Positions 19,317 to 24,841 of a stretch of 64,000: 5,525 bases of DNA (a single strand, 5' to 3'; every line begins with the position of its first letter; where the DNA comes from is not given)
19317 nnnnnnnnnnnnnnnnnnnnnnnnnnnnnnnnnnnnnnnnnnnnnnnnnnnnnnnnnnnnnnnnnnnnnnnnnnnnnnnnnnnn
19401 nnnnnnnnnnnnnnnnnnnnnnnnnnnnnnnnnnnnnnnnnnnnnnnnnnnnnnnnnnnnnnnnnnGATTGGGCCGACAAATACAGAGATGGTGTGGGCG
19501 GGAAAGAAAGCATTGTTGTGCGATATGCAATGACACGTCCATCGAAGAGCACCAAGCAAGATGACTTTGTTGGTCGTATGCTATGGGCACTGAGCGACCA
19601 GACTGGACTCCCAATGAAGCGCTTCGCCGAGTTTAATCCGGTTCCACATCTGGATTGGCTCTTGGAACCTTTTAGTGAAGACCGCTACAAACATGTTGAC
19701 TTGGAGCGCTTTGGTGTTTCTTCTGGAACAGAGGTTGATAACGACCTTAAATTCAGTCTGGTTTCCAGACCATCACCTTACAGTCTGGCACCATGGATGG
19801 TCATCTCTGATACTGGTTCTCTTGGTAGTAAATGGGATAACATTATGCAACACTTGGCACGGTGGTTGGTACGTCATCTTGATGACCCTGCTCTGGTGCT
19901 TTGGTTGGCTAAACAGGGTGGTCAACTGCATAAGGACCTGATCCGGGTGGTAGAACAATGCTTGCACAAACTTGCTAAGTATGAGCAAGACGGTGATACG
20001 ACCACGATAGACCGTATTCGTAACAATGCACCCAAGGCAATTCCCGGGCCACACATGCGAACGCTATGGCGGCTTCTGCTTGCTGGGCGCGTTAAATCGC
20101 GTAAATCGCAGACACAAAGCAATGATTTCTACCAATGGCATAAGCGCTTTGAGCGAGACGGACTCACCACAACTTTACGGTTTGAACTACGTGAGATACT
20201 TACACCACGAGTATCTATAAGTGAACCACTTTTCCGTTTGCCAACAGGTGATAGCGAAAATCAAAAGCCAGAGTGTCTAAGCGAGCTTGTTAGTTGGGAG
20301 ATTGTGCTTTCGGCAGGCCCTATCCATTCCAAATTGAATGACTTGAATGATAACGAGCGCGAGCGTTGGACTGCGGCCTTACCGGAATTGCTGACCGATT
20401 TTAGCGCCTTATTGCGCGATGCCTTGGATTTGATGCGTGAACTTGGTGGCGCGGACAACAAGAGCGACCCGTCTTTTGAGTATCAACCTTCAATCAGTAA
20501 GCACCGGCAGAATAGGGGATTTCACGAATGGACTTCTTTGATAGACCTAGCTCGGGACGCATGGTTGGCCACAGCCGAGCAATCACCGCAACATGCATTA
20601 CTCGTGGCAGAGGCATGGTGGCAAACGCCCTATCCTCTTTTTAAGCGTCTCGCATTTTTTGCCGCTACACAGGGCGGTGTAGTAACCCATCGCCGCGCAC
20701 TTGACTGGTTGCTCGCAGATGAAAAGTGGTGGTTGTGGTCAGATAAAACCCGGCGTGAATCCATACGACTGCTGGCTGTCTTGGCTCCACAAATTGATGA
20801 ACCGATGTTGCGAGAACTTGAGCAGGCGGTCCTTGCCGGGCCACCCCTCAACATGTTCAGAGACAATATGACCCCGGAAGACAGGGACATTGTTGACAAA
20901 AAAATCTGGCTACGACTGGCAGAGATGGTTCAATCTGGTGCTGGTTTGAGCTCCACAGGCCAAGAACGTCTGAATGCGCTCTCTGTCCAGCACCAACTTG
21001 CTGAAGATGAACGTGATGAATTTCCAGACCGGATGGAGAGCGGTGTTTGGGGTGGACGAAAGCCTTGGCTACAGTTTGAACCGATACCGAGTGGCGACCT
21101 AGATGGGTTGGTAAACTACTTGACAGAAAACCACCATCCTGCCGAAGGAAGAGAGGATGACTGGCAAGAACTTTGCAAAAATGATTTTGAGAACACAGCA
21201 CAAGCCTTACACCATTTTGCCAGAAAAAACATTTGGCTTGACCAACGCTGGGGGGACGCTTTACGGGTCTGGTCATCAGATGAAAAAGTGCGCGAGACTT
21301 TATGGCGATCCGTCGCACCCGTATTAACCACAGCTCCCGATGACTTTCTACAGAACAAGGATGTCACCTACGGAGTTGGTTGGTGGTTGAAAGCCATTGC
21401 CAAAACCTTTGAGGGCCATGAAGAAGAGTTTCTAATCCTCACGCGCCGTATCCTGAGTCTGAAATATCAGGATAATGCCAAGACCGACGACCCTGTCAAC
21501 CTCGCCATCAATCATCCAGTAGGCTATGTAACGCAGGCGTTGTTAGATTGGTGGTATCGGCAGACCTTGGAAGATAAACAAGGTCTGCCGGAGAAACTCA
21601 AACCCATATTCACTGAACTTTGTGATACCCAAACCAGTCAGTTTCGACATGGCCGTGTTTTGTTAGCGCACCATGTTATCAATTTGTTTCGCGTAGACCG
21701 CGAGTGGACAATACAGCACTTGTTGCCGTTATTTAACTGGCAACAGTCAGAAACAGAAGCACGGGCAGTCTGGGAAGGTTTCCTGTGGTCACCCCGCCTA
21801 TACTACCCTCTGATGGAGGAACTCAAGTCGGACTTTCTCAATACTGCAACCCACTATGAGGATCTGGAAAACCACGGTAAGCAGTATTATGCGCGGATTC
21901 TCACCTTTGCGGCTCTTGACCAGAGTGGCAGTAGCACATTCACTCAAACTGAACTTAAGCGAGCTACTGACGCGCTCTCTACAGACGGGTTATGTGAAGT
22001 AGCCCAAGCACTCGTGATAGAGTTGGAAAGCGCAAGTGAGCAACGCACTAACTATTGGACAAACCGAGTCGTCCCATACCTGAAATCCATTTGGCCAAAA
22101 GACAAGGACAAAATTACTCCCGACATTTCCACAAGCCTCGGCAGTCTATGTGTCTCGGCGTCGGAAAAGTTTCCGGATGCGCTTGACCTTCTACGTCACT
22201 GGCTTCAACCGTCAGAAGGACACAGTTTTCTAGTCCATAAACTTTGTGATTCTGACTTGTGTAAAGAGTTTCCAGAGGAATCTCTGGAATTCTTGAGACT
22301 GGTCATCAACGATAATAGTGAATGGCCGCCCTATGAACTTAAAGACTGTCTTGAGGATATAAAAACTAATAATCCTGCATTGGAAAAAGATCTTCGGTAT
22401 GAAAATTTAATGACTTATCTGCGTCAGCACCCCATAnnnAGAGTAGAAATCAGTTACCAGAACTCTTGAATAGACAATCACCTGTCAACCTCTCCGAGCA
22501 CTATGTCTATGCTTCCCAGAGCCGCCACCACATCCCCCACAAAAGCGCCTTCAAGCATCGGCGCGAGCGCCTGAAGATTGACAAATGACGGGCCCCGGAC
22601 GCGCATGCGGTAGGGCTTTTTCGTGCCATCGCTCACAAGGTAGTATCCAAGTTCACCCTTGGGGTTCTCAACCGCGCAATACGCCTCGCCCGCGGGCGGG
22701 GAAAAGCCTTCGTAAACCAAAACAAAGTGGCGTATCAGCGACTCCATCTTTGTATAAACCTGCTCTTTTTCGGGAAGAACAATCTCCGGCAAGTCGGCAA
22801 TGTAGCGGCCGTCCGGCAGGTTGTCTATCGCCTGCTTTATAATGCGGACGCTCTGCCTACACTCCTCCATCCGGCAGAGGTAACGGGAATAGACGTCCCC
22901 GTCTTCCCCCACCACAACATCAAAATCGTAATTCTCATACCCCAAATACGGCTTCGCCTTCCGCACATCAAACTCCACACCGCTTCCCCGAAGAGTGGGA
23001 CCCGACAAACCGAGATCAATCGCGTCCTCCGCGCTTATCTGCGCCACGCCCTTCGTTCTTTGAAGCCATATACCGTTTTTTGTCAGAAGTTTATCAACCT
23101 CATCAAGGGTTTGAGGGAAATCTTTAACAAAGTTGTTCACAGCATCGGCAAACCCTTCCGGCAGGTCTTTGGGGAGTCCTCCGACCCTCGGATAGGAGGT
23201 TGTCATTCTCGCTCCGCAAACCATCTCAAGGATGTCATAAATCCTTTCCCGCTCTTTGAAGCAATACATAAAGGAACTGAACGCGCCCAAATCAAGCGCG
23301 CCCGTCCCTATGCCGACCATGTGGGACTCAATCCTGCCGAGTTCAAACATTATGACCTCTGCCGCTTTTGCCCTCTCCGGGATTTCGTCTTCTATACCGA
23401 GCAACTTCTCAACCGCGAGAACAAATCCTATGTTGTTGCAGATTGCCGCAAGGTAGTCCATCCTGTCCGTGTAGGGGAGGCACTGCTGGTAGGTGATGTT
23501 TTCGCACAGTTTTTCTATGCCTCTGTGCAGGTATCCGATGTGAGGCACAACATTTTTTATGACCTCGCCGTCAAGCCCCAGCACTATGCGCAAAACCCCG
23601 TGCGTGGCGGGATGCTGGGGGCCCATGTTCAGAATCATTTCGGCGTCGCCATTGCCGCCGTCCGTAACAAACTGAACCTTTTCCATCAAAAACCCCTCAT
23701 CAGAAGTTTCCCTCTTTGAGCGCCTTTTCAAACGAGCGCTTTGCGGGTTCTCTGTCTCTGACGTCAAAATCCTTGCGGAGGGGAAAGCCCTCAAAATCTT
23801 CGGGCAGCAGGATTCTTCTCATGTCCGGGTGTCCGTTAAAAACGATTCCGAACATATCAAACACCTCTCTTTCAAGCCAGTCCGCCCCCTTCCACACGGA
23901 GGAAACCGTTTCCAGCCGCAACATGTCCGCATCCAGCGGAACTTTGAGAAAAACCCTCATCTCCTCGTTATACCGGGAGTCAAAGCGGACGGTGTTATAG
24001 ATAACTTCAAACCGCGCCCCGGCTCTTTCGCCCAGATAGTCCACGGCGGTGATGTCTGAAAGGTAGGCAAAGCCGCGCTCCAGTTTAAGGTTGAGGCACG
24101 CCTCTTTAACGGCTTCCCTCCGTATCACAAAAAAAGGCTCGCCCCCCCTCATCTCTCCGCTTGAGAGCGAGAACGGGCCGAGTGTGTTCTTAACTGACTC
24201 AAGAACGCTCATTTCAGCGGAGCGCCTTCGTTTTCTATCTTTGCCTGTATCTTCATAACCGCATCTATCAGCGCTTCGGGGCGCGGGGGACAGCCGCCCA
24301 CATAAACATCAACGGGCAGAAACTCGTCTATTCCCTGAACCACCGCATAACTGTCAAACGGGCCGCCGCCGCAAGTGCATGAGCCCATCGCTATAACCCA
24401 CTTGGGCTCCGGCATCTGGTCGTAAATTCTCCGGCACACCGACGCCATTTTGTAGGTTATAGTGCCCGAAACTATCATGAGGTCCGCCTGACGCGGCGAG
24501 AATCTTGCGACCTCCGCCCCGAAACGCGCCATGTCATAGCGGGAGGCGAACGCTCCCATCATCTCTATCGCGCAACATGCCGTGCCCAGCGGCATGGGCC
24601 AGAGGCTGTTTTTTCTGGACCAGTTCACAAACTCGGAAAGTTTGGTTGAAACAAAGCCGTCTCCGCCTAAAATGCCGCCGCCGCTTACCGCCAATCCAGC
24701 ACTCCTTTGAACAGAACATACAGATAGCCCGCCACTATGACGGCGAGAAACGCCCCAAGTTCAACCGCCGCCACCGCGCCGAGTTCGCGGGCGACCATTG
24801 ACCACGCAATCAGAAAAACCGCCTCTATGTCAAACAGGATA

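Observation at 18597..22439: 1280-aa single-gene SIR2-domain protein: candidate defense-associated sirtuin (DSR-like) NADase system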

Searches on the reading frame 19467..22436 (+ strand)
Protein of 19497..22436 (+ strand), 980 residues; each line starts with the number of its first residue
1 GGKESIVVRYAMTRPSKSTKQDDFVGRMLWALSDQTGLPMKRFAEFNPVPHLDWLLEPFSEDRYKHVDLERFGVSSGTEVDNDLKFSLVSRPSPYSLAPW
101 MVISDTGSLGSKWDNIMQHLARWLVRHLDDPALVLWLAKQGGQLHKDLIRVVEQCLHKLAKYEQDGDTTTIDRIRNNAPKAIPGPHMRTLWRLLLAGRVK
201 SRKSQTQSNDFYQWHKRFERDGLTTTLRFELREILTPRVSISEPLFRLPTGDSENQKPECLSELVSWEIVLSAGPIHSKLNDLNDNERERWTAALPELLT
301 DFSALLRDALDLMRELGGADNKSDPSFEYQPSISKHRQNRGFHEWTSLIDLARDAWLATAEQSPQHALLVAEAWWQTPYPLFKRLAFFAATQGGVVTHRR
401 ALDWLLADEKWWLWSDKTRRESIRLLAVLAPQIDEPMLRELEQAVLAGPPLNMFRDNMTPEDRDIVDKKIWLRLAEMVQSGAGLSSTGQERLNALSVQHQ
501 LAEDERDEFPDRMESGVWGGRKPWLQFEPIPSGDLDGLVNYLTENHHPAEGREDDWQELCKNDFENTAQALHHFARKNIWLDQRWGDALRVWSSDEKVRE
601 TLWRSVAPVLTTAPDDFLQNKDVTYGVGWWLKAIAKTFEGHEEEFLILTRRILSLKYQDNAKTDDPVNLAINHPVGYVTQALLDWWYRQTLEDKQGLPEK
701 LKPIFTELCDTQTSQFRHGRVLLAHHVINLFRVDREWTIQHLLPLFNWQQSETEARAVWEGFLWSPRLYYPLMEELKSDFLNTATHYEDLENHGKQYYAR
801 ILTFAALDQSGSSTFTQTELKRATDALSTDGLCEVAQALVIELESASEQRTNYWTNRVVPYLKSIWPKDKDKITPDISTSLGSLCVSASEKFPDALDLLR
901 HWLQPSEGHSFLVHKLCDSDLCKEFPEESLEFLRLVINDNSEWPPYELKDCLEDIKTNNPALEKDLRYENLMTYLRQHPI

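Call 47: search_protein_representatives(protein=window:19497-22436:+)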
Query: 980 residues. Proteins with E-value up to 0.001 (for the whole library): 2859; up to 1e-10: 1804; up to 1e-30: 803. The best 150 are listed.
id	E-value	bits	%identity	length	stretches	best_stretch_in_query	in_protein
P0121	1.4e-284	963.6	49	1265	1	2-978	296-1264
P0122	8.9e-280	947.8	49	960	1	6-975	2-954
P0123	2.8e-250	850.1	47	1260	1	2-971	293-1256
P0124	6.3e-246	835.7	46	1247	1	2-978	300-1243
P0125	2.5e-245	833.7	50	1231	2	118-978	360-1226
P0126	2.4e-244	830.5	53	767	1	210-978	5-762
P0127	4.1e-244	829.7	45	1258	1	2-976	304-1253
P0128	6.6e-244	829.0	46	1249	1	2-978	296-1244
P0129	1.1e-241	821.7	48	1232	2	97-973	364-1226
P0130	8.9e-237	805.4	43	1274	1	2-979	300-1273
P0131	3.4e-234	796.9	44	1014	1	2-977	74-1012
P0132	5.3e-232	789.6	42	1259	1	2-974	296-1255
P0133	1.3e-231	788.3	47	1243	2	101-975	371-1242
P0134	4.0e-231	786.7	45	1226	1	1-971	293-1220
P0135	3.5e-229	780.3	44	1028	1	2-966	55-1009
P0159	4.4e-207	707.2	40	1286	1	2-975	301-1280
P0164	2.9e-203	694.5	42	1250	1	2-978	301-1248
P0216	4.0e-179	614.6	38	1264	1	2-971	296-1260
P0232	2.9e-173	595.2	41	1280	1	23-971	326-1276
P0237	5.1e-171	587.8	35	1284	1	2-975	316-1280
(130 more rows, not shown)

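Call 48: predict_structure(alignment_id=A2)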
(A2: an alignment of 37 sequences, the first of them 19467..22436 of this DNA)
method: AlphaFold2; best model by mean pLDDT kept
length: 990 residues; sequences in the alignment: 37
mean_pLDDT: 73.7   pTM: 0.49
mean pLDDT of the five models: 73.7, 71.3, 66.1, 65.8, 63.8
residues with pLDDT >= 90: 278; 70-90: 394; 50-70: 122; < 50: 196
segments of 3 or more residues with pLDDT < 50: 1-123, 213-222, 255-265, 329-351, 511-538
pLDDT, mean of each block of 10 residues (from residue 1): 30 34 36 38 35 34 31 32 35 29 31 33 53 74 67 61 83 85 78 82 76 43 63 77 78 50 53 69 61 76 88 87 64 41 42 67 91 92 88 89 85 84 63 81 87 85 62 76 82 85 78 38 30 39 77 74 77 87 89 89 78 81 90 86 77 87 83 75 91 85 85 94 90 93 94 94 91 77 92 94 88 84 80 94 95 87 93 91 91 95 96 88 93 97 89 85 96 94 82
secondary structure, 60 per line:
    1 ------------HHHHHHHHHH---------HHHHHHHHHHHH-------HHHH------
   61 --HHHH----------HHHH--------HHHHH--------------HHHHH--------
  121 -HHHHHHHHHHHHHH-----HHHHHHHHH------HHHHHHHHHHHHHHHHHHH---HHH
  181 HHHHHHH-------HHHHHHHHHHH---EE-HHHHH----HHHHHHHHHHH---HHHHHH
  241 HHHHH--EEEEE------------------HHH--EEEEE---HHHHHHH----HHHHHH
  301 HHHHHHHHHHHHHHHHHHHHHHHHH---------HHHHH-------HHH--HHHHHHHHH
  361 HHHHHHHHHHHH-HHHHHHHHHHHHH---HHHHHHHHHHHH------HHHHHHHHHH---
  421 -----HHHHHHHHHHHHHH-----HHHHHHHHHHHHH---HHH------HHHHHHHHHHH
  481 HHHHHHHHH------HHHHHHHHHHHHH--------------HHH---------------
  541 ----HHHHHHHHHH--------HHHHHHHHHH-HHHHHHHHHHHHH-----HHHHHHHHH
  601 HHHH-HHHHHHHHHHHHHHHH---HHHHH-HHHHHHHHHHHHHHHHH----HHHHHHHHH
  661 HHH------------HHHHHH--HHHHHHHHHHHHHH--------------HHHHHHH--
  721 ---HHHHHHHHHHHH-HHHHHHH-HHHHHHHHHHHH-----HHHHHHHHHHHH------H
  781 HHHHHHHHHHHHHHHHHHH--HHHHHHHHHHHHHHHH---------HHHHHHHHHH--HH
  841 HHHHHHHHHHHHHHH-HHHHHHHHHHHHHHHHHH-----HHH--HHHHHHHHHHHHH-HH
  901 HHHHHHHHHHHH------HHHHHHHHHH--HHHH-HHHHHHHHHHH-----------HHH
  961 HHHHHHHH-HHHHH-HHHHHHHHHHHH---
elements in order (helices of 4 or more, strands of 3 or more residues): H13-22 H32-43 H51-54 H63-66 H77-80 H89-93 H108-112 H122-135 H141-149 H156-174 H178-187 H195-205 H212-216 H221-231 H235-245 E248-252 E276-280 H284-290 H295-325 H335-339 H352-372 H374-386 H390-401 H408-417 H426-439 H445-457 H470-489 H496-508 H545-554 H563-572 H574-586 H592-604 H606-621 H625-629 H631-647 H652-663 H676-681 H684-697 H712-718 H724-735 H737-743 H745-756 H762-773 H780-799 H802-817 H827-836 H839-855 H857-874 H885-897 H899-912 H919-928 H931-934 H936-946 H958-968 H970-974 H976-987

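Call 50: fold_search(model_id=the predicted structure, library=pdb)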
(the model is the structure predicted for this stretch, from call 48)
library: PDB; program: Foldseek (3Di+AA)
matches with E <= 10: 1053; with E <= 0.001: 21
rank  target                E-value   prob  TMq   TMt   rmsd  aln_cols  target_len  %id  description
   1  7z8t_D                9.1e-05  1.00  0.17  0.16  30.6       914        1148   11  CAND1-SCF-SKP2 CAND1 engaged SCF rocked (released 2023-04-19)
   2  7z8r_D                1.1e-04  1.00  0.24  0.21  25.5       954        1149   13  CAND1-CUL1-RBX1 (released 2023-04-19)
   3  7z8v_D                1.2e-04  1.00  0.20  0.18  30.2       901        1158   12  CAND1-SCF-SKP2 (SKP1deldel) CAND1 engaged SCF rocked (released 2023-04-19)
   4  6n1z_A                1.5e-04  1.00  0.19  0.20  26.7       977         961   12  Importin-9 bound to H2A-H2B (released 2019-03-20)
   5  7zbz_D                1.5e-04  1.00  0.16  0.15  30.7       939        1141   12  CAND1 delhairpin-SCF-SKP2 CAND1 partly engaged SCF partly rocked (released 2023-04-19)
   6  9ce3_A                3.2e-04  1.00  0.21  0.17  43.1      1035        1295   12  Structure of the TSC:WIPI3 lysosomal recruitment complex (released 2024-12-04)
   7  6igx_B                4.1e-04  1.00  0.21  0.26  24.3       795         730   11  Crystal structure of human CAP-G in complex with CAP-H (released 2019-03-13)
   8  9ce3_B                4.1e-04  1.00  0.20  0.17  42.3      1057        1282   12  Structure of the TSC:WIPI3 lysosomal recruitment complex (released 2024-12-04)
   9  2xwu_B                6.0e-04  1.00  0.19  0.20  22.8       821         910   12  CRYSTAL STRUCTURE OF IMPORTIN 13 - UBC9 COMPLEX (released 2010-12-29)
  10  9cad_D                6.0e-04  1.00  0.22  0.08  28.2      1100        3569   11  Cryo-EM structure of the TRRAP lobe of the native human TIP60 complex (composite structure) (released 2025-06-18)
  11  7q4o_A                6.7e-04  1.00  0.23  0.26  22.6       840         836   12  Substrate-bound A-like U2 snRNP (released 2022-03-30)
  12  7wtz_K                7.0e-04  1.00  0.24  0.25  21.9      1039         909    9  Cryo-EM structure of a human pre-40S ribosomal subunit - State RRP12-B2 (released 2022-10-19)
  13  8ga7                  7.0e-04  0.63  0.06  0.10  30.6       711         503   10  Geometrically programmable nanomaterial construction using regularized protein building blocks (released 2024-03-13)
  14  2qmr_A                7.2e-04  0.99  0.17  0.19  31.8       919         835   12  Karyopherin beta2/transportin (released 2007-10-30)
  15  6gx9_A                8.1e-04  1.00  0.26  0.27  22.1       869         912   12  Crystal structure of the TNPO3 - CPSF6 RSLD complex (released 2019-03-13)
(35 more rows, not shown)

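Call 62: search_dna_similar(query=window:19857-22436:+, collection=plasmids, mode=protein, max_rows=40, max_evalue=0.00001, rows=spread)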
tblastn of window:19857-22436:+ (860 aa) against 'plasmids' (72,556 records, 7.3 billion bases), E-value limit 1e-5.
Records with a match: 34; places in all: 35; records where one place covers at least 80% of the query: 13.
Best place of each record, by identity: <60% 34.
By first word of the organism name: Rhizobium 5; Burkholderia 5; Ralstonia 3; Agrobacterium 3; Shewanella 2; Pantoea 2; Escherichia 2; Nitrosococcus 1; Duffyella 1; Acuticoccus 1; and 9 more.
By predicted mobility (MOB-suite, as given by PLSDB): non-mobilizable 23; conjugative 6; mobilizable 5.
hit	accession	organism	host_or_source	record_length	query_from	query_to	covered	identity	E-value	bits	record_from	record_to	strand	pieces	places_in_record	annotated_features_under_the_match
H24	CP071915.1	Ralstonia solanacearum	Pogostemon cablin,Single strain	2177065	1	857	100%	51.3%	0e+0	833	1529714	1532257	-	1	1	SIR2 family protein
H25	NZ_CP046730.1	Ralstonia syzygii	tobacco,cell culture,leaf veins ...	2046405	1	848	99%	51.3%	0e+0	837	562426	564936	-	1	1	none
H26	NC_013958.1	Nitrosococcus halophilus Nc 4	-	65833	1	860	100%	46.8%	0e+0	704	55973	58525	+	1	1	dsr1: anti-phage defense-associated sirtuin Dsr1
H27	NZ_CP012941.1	Ralstonia solanacearum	plantain,cell culture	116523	1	857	100%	44.9%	0e+0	673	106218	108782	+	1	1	dsr1: anti-phage defense-associated sirtuin Dsr1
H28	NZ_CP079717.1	Shewanella xiamenensis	hospital wastewater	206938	1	860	100%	44.6%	0e+0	687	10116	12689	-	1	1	dsr1: anti-phage defense-associated sirtuin Dsr1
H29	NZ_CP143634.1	Shewanella xiamenensis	-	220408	1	860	100%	44.6%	0e+0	687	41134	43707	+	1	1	dsr1: anti-phage defense-associated sirtuin Dsr1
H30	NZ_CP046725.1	Pantoea agglomerans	pure culture,cherry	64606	1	860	100%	43.5%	0e+0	617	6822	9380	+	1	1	dsr1: anti-phage defense-associated sirtuin Dsr1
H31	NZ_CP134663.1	Escherichia coli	Larus michahellis,bacteria,cloaca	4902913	1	860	100%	42.6%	0e+0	611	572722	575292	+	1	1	none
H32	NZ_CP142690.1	Pantoea sp. S18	single cell,soil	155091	1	857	100%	40.1%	0e+0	594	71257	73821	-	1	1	dsr1: anti-phage defense-associated sirtuin Dsr1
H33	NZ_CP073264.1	Duffyella gerundensis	Lolium perenne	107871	1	851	99%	39.5%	0e+0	617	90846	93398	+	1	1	dsr1: anti-phage defense-associated sirtuin Dsr1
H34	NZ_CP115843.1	Agrobacterium tumefaciens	willow,cell culture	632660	1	858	100%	36.1%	6e-151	498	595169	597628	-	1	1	dsr1: anti-phage defense-associated sirtuin Dsr1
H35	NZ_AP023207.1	Escherichia coli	Homo sapiens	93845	3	854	99%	34.4%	7e-147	487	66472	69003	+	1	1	anti-phage defense-associated sirtuin Dsr1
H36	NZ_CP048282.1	Rhizobium leguminosarum bv. viciae 248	Fava bean,whole organism,nodules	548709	4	856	99%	22.3%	1e-20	106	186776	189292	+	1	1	SIR2 family protein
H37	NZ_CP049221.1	Agrobacterium tumefaciens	Clematis,cell culture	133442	178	856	79%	20.8%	2e-19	102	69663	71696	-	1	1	SIR2 family protein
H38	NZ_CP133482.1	Acuticoccus sp. MNP-M23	Grean algae,grean algae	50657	482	859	44%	24.6%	8e-17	94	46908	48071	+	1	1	SIR2 family protein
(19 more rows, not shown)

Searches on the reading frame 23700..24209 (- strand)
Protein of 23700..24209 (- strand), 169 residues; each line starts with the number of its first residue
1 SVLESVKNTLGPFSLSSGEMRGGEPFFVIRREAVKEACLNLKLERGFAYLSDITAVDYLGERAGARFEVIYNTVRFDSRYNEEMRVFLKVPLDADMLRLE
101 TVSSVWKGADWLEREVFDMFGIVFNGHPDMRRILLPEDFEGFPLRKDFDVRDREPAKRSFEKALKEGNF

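Call 9: search_protein_families(library=pfam, proteins=[window:23700-24209:-], max_evalue=0.001)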
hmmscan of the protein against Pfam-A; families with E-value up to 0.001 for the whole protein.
window:23700-24209:- (169 aa): 1 family
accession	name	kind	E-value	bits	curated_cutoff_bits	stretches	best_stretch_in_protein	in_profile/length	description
PF00329.25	Complex1_30kDa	-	1.2e-40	139.4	22.5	1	28-153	2-123/124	Respiratory-chain NADH dehydrogenase, 30 Kd subunit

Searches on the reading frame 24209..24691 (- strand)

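Call 9: search_protein_families(library=pfam, proteins=[window:24209-24691:-], max_evalue=0.001)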
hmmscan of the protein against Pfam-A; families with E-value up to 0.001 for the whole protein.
window:24209-24691:- (160 aa): 1 family
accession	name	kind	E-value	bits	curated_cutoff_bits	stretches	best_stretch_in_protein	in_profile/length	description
PF01058.29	Oxidored_q6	-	5.7e-28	97.7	27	1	39-147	1-127/128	NADH ubiquinone oxidoreductase, 20 Kd subunit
